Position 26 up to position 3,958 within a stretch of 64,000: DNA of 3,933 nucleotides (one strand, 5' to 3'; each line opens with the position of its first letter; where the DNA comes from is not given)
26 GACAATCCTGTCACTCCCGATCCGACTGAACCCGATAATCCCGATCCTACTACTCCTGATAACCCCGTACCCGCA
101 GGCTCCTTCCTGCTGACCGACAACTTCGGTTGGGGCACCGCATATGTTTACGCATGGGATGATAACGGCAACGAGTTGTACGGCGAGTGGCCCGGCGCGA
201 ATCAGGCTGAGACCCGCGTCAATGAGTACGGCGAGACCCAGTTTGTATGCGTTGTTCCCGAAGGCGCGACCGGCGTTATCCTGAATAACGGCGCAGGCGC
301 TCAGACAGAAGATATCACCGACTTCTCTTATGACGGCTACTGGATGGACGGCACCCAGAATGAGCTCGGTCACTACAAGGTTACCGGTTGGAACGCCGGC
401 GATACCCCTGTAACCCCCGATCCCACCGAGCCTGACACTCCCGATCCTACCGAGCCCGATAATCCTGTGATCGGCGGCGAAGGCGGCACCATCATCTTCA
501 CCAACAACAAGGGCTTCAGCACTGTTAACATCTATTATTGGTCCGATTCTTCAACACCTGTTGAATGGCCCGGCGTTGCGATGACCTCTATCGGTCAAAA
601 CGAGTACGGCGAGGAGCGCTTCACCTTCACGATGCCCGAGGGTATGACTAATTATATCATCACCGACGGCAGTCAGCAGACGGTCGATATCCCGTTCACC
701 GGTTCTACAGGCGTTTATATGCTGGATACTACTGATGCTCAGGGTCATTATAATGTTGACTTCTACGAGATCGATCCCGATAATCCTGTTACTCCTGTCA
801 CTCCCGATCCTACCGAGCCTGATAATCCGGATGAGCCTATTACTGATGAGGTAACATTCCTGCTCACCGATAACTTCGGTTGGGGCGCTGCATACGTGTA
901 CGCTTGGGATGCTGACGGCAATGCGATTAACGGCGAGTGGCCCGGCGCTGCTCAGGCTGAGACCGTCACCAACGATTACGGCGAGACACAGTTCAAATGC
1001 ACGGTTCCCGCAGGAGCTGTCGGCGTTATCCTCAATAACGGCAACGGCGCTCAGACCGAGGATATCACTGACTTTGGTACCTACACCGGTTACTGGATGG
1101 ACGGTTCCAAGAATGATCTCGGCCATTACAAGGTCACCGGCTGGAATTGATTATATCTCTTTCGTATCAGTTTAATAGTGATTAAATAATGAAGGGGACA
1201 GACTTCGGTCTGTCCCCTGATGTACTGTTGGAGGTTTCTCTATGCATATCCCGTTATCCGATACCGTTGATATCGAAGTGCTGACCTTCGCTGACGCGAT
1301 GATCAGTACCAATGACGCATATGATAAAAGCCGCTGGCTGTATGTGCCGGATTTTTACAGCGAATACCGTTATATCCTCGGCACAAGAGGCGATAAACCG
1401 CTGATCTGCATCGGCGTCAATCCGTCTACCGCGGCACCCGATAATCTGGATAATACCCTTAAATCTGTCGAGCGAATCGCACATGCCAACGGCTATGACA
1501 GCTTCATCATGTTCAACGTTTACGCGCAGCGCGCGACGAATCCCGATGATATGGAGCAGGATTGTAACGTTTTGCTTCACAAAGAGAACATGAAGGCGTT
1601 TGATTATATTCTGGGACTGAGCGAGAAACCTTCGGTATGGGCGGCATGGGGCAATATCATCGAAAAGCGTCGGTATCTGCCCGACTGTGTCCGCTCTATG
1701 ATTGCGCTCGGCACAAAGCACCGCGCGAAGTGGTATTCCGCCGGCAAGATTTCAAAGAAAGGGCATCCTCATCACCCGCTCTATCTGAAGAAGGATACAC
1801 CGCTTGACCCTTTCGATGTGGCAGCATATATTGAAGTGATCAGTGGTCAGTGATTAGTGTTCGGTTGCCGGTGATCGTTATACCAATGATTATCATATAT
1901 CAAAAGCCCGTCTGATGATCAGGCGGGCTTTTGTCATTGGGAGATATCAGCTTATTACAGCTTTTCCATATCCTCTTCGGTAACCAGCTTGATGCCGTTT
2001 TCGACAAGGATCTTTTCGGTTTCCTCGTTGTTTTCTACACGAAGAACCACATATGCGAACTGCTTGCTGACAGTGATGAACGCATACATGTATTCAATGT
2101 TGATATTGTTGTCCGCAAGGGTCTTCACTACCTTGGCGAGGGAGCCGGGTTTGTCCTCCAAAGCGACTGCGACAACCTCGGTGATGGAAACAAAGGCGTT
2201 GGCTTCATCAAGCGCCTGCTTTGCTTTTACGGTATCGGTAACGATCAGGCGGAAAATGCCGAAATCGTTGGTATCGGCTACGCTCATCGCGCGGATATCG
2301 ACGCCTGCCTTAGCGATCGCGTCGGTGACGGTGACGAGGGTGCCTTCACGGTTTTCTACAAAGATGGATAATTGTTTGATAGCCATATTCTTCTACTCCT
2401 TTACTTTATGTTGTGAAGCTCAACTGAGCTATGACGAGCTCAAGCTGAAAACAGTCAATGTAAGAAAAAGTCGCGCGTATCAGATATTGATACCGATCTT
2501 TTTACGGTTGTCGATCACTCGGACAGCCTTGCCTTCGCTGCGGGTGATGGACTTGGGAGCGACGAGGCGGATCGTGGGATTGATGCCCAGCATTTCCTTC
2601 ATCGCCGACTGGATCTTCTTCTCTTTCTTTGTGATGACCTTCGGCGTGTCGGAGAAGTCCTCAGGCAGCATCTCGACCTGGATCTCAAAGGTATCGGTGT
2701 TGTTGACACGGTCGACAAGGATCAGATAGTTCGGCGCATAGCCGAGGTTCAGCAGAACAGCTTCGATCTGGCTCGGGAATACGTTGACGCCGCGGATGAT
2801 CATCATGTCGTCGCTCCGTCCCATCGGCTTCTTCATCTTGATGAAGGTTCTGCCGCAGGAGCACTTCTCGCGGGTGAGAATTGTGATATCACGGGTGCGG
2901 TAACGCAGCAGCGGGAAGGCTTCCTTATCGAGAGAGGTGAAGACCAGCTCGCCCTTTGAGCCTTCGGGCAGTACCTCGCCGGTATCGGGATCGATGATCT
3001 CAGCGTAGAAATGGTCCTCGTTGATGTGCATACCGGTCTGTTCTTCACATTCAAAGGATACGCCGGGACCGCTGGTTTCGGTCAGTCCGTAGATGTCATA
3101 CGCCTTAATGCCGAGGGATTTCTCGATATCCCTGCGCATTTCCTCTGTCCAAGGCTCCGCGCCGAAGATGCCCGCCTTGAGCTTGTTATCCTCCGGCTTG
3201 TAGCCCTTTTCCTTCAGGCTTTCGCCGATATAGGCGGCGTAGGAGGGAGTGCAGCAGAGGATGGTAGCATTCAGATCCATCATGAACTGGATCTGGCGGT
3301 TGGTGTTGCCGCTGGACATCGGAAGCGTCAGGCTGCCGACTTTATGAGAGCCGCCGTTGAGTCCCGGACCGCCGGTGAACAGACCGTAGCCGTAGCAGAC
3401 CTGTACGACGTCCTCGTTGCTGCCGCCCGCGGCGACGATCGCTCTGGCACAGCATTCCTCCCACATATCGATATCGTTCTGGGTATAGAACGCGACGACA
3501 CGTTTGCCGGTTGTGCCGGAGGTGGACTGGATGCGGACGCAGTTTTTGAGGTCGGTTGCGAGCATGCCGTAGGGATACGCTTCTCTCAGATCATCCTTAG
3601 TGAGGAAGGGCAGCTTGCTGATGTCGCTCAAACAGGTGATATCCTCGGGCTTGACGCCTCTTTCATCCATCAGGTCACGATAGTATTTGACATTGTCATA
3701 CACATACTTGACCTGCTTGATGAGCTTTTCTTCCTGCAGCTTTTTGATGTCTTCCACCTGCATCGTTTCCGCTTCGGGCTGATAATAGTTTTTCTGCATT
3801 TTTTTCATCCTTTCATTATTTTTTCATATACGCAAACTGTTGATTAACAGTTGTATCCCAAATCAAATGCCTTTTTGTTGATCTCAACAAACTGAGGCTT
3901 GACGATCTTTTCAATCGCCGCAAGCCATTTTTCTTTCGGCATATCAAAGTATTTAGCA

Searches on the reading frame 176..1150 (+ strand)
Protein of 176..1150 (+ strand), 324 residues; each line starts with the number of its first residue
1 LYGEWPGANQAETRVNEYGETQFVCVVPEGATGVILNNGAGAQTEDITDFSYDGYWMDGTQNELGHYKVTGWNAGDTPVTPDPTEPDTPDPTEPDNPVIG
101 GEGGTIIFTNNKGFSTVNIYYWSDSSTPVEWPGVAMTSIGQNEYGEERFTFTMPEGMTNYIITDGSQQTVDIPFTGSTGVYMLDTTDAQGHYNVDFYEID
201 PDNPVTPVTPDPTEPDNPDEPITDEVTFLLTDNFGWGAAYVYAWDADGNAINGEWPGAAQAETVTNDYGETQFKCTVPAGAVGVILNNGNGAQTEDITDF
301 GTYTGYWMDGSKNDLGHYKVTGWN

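Call 40: search_protein_families(library=pfam, proteins=[window:176-1150:+], max_evalue=0.00001)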
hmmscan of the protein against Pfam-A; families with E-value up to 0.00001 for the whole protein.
window:176-1150:+ (324 aa): 1 family
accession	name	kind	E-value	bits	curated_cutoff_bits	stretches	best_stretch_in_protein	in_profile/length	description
PF16738.10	CBM26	-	7.6e-25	87.3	28.1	2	106-172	1-68/70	Starch-binding module 26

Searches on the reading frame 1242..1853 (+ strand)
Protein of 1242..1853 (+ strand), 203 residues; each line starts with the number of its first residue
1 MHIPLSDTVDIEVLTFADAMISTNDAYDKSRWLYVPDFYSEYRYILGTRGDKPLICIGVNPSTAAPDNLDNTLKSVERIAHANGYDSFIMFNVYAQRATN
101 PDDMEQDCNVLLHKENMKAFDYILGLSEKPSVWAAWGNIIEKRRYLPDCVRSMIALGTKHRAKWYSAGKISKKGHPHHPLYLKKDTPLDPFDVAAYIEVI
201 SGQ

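Call 40: search_protein_families(library=pfam, proteins=[window:1242-1853:+], max_evalue=0.00001)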
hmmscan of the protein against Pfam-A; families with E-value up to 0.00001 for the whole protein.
window:1242-1853:+ (203 aa): 1 family
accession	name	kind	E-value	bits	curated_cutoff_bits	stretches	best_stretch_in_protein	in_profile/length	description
PF07799.17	DUF1643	-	2.3e-34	118.8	22.5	1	43-180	1-134/134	Protein of unknown function (DUF1643)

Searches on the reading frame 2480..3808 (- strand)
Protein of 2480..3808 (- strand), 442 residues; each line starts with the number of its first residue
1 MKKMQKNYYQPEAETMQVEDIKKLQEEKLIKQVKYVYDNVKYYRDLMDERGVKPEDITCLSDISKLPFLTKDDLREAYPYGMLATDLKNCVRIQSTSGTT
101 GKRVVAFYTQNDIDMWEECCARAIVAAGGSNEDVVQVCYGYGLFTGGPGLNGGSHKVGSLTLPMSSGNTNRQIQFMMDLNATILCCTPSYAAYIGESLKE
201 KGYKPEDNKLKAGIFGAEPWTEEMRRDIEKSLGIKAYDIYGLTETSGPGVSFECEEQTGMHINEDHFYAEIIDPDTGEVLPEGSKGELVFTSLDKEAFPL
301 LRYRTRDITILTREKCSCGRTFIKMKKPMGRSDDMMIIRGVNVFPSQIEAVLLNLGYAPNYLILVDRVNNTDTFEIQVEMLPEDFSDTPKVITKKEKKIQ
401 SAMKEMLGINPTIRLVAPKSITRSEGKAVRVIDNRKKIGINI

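Call 40: search_protein_families(library=pfam, proteins=[window:2480-3808:-], max_evalue=0.00001)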
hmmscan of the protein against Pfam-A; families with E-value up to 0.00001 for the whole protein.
window:2480-3808:- (442 aa): 3 families
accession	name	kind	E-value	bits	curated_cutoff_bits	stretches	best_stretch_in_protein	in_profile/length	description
PF14535.12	AMP-binding_C_2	-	1.9e-27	95.8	25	1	340-435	1-96/96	AMP-binding enzyme C-terminal domain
PF00501.34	AMP-binding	-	1.3e-15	57.6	29.9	1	84-290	158-374/384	AMP-binding enzyme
PF04443.18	LuxE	-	4.5e-06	26.2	24.9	0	225-326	265-369/391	Acyl-protein synthetase, LuxE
